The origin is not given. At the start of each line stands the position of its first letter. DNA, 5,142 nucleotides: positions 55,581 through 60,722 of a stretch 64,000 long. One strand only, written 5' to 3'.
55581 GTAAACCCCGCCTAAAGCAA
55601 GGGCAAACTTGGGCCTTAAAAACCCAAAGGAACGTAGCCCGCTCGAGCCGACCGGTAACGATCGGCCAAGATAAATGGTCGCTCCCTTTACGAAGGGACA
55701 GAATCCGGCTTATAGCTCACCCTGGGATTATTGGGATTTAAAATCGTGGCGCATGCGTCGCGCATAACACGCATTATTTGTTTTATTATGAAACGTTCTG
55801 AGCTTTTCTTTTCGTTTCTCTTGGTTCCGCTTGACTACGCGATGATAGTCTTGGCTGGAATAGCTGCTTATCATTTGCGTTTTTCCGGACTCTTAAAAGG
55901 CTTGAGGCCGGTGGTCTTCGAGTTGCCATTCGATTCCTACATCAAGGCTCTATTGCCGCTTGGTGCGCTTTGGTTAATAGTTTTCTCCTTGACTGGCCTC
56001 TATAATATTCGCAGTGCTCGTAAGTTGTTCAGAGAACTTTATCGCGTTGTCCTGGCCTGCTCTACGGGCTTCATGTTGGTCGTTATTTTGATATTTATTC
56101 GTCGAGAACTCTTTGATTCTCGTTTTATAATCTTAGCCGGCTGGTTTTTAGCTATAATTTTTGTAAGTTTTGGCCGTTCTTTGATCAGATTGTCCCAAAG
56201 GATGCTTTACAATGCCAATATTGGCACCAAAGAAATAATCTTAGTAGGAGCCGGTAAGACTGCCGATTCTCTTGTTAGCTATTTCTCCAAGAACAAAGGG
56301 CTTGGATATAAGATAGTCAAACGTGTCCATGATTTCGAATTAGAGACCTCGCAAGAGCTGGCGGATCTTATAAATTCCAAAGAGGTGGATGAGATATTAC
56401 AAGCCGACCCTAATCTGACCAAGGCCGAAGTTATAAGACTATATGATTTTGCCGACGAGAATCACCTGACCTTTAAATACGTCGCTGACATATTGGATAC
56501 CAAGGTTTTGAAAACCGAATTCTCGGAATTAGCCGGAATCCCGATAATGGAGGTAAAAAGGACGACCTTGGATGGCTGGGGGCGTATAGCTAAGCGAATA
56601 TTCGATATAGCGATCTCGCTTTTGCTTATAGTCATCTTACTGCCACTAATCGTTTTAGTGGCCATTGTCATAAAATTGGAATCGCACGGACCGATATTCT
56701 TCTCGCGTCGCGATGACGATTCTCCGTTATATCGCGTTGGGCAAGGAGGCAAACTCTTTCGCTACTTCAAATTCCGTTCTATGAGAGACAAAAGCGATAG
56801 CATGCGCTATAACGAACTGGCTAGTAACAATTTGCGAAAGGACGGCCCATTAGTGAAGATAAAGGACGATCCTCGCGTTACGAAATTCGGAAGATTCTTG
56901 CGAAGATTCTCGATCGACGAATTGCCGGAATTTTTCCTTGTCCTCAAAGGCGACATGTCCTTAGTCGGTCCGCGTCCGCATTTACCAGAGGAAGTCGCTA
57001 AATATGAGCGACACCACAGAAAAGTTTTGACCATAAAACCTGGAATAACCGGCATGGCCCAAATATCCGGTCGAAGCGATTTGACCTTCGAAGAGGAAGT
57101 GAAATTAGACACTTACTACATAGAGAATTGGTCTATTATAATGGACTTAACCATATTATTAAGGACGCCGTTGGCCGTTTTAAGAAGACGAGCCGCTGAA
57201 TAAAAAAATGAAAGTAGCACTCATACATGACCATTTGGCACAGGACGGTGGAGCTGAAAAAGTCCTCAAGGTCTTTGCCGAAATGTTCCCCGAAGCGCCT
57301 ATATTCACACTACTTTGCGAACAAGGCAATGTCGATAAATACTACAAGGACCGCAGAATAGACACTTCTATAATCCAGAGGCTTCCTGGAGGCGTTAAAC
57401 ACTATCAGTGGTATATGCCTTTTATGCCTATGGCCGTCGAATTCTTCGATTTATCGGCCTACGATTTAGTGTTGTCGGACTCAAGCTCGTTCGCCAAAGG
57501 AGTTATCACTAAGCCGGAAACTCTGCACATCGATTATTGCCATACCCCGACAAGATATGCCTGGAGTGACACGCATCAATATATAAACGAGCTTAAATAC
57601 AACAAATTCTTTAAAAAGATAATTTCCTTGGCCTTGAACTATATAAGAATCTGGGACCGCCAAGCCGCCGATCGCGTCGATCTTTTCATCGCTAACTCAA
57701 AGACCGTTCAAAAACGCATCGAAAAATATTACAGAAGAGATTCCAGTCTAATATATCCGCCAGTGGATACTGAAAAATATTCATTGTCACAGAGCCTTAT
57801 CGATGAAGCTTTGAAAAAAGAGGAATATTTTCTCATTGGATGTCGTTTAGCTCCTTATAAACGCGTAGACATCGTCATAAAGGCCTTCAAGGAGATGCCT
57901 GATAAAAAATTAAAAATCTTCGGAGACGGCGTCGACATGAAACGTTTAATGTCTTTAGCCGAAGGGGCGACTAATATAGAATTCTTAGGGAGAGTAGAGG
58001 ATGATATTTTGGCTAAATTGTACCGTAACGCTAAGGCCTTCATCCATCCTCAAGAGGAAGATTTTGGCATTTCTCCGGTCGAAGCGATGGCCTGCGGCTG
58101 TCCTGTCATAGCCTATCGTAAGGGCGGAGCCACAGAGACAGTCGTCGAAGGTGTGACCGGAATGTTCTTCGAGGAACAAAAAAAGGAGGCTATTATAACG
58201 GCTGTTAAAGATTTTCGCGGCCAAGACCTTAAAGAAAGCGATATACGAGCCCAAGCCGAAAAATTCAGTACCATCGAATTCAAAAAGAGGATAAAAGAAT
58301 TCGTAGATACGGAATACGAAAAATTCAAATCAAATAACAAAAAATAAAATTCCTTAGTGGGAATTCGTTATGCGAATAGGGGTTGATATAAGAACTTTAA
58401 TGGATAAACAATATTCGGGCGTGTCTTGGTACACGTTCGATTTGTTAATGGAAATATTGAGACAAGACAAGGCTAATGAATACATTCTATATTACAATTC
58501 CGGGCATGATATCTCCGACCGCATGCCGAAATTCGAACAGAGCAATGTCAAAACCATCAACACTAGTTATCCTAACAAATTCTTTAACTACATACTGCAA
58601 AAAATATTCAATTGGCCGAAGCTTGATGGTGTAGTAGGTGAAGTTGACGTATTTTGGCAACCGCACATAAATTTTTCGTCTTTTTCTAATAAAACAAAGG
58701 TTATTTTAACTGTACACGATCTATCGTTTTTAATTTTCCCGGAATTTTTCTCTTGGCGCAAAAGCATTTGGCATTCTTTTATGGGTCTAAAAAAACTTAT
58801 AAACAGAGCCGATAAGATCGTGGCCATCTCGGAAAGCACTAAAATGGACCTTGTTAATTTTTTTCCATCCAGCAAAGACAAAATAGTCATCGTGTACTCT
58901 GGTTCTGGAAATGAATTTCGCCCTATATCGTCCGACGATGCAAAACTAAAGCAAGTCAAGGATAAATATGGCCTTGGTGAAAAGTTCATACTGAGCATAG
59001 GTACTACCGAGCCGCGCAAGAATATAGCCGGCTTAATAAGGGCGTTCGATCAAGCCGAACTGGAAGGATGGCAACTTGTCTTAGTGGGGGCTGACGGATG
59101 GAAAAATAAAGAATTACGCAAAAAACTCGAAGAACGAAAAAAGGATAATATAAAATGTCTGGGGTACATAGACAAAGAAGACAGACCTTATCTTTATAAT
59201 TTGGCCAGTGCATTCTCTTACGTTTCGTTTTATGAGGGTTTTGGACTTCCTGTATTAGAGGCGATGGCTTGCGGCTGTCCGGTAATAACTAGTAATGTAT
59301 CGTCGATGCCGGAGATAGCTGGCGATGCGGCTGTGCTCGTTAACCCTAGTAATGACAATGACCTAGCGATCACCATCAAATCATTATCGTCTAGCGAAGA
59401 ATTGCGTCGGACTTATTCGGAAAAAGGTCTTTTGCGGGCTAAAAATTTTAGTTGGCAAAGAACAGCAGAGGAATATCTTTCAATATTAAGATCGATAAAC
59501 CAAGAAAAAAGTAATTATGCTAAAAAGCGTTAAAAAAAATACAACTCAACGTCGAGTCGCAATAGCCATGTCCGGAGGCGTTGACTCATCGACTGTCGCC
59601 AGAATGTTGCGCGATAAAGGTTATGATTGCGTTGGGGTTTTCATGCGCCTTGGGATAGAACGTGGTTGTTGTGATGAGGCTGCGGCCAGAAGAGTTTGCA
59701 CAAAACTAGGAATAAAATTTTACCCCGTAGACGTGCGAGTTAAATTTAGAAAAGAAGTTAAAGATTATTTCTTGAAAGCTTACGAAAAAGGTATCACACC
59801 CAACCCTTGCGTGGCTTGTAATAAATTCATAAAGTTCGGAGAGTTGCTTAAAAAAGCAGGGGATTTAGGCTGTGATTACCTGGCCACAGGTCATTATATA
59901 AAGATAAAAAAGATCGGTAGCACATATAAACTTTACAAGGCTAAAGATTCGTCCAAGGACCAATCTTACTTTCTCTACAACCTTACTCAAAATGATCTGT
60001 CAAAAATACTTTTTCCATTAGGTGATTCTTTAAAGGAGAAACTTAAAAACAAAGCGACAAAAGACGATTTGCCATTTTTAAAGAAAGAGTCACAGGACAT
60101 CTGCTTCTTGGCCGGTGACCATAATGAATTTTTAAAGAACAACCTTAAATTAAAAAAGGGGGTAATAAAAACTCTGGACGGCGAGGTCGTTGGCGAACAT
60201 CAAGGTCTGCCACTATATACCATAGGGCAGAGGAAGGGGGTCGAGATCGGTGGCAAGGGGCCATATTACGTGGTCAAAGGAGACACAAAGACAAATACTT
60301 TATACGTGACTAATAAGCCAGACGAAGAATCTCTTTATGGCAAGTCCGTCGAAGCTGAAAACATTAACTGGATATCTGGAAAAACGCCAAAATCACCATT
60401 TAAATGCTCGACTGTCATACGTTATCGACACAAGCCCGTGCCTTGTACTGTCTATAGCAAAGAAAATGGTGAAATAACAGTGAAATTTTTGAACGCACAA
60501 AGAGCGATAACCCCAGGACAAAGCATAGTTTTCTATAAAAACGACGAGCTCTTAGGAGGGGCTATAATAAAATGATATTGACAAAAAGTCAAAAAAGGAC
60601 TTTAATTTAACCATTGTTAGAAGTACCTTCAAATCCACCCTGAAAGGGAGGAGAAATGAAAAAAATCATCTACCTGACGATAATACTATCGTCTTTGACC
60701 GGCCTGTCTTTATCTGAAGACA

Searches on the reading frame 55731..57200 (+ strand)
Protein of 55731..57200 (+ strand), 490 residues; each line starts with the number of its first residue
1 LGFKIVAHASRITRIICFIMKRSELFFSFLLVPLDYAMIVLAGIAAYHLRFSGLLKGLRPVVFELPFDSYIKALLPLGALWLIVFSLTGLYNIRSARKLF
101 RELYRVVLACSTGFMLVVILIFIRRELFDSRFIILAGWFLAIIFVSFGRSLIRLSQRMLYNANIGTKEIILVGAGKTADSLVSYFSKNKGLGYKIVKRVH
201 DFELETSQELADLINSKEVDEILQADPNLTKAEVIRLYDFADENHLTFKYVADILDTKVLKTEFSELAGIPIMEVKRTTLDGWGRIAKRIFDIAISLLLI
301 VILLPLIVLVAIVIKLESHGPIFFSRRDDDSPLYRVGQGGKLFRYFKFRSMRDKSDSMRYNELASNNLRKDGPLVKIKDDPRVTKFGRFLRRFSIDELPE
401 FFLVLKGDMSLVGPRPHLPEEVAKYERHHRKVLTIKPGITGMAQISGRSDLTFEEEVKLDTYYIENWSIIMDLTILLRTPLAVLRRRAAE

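Call 59: search_protein_families(library=pfam, proteins=[window:55731-57200:+], max_evalue=0.001)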
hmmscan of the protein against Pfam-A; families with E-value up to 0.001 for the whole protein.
window:55731-57200:+ (490 aa): 2 families
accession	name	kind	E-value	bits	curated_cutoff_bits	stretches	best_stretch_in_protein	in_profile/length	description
PF02397.22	Bac_transf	-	3.4e-63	212.9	27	1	288-484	1-178/179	Bacterial sugar transferase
PF13727.12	CoA_binding_3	-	8.4e-09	36.1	25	1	87-212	2-135/175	CoA-binding domain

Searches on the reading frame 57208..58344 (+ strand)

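Call 59: search_protein_families(library=pfam, proteins=[window:57208-58344:+], max_evalue=0.001)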
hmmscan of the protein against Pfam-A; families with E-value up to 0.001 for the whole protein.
window:57208-58344:+ (379 aa): 5 families
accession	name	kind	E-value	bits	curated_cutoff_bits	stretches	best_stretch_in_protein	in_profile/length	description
PF00534.26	Glycos_transf_1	-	7.9e-31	107.3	26.4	1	203-351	13-170/172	Glycosyl transferases group 1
PF13692.12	Glyco_trans_1_4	-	1e-24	87.9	27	1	212-334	8-137/142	Glycosyl transferases group 1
PF13439.12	Glyco_transf_4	-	2.2e-10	41.3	28.5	1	14-190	2-170/170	Glycosyltransferase Family 4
PF13524.12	Glyco_trans_1_2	-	6.5e-08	33.1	25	1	224-352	6-127/144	Glycosyl transferase-like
PF20706.3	GT4-conflict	-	0.00021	20.9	26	1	266-330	273-333/385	Family 4 Glycosyltransferase in conflict systems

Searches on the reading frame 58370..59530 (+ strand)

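Call 59: search_protein_families(library=pfam, proteins=[window:58370-59530:+], max_evalue=0.001)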
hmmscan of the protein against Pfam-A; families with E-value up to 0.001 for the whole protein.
window:58370-59530:+ (387 aa): 5 families
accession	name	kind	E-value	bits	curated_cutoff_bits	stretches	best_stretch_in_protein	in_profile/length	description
PF00534.26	Glycos_transf_1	-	2.6e-34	118.7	26.4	1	203-353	14-169/172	Glycosyl transferases group 1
PF13692.12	Glyco_trans_1_4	-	1.1e-25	91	27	1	205-340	2-140/142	Glycosyl transferases group 1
PF13524.12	Glyco_trans_1_2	-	4.8e-10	40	25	1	225-370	8-143/144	Glycosyl transferase-like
PF20706.3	GT4-conflict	-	8.4e-09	35.3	26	1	201-311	194-314/385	Family 4 Glycosyltransferase in conflict systems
PF13439.12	Glyco_transf_4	-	8.9e-09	36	28.5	1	60-178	39-165/170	Glycosyltransferase Family 4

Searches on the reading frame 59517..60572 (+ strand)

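Call 59: search_protein_families(library=pfam, proteins=[window:59517-60572:+], max_evalue=0.001)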
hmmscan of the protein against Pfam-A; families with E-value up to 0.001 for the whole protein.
window:59517-60572:+ (352 aa): 6 families
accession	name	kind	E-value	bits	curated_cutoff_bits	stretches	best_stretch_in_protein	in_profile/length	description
PF03054.22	tRNA_Me_trans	-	5.6e-63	212.7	20.6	1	13-199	2-201/202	tRNA methyl transferase HUP domain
PF20258.4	tRNA_Me_trans_C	-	1.1e-23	83.8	20.6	1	278-351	4-77/77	Aminomethyltransferase beta-barrel domain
PF20259.3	tRNA_Me_trans_M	-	1.6e-21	76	27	1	204-265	2-65/66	tRNA methyl transferase PRC-barrel domain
PF02540.23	NAD_synthase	-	0.00012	21.8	21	1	4-75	12-83/242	NAD synthase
PF00764.25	Arginosuc_synth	-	0.00028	21.4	27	1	13-86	1-71/162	Arginosuccinate synthase N-terminal HUP domain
PF06508.19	QueC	-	0.00097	19.1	22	0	16-75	4-62/210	Queuosine biosynthesis protein QueC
